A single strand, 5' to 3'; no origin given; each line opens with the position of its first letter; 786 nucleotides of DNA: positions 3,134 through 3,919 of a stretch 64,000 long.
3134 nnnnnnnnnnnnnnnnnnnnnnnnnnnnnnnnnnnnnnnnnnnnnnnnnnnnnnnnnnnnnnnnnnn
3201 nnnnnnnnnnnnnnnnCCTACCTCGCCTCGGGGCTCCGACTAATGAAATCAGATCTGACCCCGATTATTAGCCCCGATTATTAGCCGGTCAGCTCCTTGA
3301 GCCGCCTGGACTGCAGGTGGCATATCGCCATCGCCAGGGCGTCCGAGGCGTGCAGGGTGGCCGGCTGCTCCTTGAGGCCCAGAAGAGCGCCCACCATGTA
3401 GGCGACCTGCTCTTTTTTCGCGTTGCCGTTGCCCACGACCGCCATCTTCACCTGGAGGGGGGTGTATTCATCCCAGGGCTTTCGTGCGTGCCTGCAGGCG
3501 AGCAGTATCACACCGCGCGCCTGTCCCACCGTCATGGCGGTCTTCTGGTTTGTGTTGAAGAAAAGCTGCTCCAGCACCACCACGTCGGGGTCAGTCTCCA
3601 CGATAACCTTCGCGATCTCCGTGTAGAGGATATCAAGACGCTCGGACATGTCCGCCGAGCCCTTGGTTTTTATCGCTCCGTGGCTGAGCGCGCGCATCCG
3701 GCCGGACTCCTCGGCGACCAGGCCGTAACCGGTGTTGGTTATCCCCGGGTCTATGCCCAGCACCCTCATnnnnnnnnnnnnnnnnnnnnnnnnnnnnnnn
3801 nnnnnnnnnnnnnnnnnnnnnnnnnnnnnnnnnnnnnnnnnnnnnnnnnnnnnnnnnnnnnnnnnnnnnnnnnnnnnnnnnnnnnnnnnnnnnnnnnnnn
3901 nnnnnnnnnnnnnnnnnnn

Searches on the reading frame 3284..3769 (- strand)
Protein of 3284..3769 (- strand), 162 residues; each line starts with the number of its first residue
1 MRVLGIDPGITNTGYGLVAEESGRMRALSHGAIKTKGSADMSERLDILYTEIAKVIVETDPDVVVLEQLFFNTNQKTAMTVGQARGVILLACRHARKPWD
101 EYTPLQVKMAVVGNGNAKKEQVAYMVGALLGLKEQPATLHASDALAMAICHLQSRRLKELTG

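Call 43: find_homologous_proteins(query=window:3284-3769:-, max_evalue=1e-30)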
Query window:3284-3769:- (162 aa): 6271 proteins with E <= 1e-30 among 8000 candidates; the best 120 are listed.
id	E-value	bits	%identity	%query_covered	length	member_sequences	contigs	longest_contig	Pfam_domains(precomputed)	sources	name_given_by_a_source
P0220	9.5e-100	349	100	100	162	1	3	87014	PF02075.24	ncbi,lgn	-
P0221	2.1e-92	325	93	100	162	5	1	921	PF02075.24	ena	-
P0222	7.7e-86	303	88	99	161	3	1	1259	PF02075.24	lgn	-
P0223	3.8e-85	301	87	99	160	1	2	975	PF02075.24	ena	-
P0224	3.0e-84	298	87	99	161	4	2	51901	PF02075.24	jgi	jgi:crossover junction endodeoxyribonuclease RuvC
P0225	5.6e-83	294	86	99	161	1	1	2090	PF02075.24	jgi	jgi:crossover junction endodeoxyribonuclease RuvC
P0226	3.1e-81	288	82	100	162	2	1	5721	PF02075.24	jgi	jgi:crossover junction endodeoxyribonuclease RuvC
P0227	1.8e-80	286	82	100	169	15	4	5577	PF02075.24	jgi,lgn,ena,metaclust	metaclust:\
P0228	1.1e-78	280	81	100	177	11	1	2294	PF02075.24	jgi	jgi:crossover junction endodeoxyribonuclease RuvC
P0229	2.2e-78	279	80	99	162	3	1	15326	PF02075.24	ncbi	-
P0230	4.1e-78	278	80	100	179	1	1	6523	PF02075.24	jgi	jgi:crossover junction endodeoxyribonuclease RuvC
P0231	2.9e-77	276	81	100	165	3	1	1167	PF02075.24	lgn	-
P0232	7.7e-77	274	79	100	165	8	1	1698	PF02075.24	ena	-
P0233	4.9e-75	268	77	100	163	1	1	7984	PF02075.24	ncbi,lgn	-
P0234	1.6e-74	267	78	100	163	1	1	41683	PF02075.24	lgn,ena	-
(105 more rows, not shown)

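Call 45: find_encoding_contigs(protein=P0220, flank=10000, max_places=3)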
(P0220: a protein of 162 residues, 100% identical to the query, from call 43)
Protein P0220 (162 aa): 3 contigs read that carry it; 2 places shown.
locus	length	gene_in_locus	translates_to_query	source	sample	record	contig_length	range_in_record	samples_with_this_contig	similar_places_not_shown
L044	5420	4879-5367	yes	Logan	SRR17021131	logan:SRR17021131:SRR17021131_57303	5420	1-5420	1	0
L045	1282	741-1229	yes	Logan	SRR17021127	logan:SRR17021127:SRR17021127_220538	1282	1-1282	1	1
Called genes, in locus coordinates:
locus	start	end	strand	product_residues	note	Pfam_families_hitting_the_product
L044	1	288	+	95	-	?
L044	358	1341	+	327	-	PF01435:Peptidase_M48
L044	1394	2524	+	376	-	PF11258:DUF3048, PF17479:DUF3048_C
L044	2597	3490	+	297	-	PF01680:SOR_SNZ, PF05690:ThiG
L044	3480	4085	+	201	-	PF01174:SNO, PF07685:GATase_3 (weak)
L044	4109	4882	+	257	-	PF20772:TACO1_YebC_N, PF01709:Transcrip_reg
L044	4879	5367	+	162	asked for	PF02075:RuvC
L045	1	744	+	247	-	?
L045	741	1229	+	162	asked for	PF02075:RuvC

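Call 46: find_encoding_contigs(protein=P0224, flank=10000, max_places=2)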
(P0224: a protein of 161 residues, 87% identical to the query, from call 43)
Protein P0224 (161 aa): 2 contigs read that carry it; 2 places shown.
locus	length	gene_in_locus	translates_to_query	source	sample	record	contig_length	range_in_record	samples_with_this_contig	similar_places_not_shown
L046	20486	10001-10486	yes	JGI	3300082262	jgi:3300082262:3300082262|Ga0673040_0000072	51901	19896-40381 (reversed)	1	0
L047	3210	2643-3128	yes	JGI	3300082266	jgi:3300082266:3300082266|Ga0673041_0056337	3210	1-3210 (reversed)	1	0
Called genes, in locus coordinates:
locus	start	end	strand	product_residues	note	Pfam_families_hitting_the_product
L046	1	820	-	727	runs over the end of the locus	-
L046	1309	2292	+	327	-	PF00459:Inositol_P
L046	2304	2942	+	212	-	PF01810:LysE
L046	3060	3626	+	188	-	PF04011:LemA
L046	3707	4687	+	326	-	PF01435:Peptidase_M48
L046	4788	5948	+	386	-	PF11258:DUF3048, PF17479:DUF3048_C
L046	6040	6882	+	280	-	PF19656:DUF6159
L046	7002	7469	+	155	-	-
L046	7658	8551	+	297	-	PF01680:SOR_SNZ, PF05690:ThiG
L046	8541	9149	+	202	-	PF01174:SNO, PF07685:GATase_3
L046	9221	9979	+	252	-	PF20772:TACO1_YebC_N, PF01709:Transcrip_reg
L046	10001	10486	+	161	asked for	PF02075:RuvC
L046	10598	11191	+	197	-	PF01330:RuvA_N, PF14520:HHH_5, PF07499:RuvA_C (weak)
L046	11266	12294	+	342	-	PF05496:RuvB_N, PF00004:AAA, PF07728:AAA_5 (faint), PF17864:AAA_lid_4, PF05491:WHD_RuvB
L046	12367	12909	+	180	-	PF02677:QueH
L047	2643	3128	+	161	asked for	PF02075:RuvC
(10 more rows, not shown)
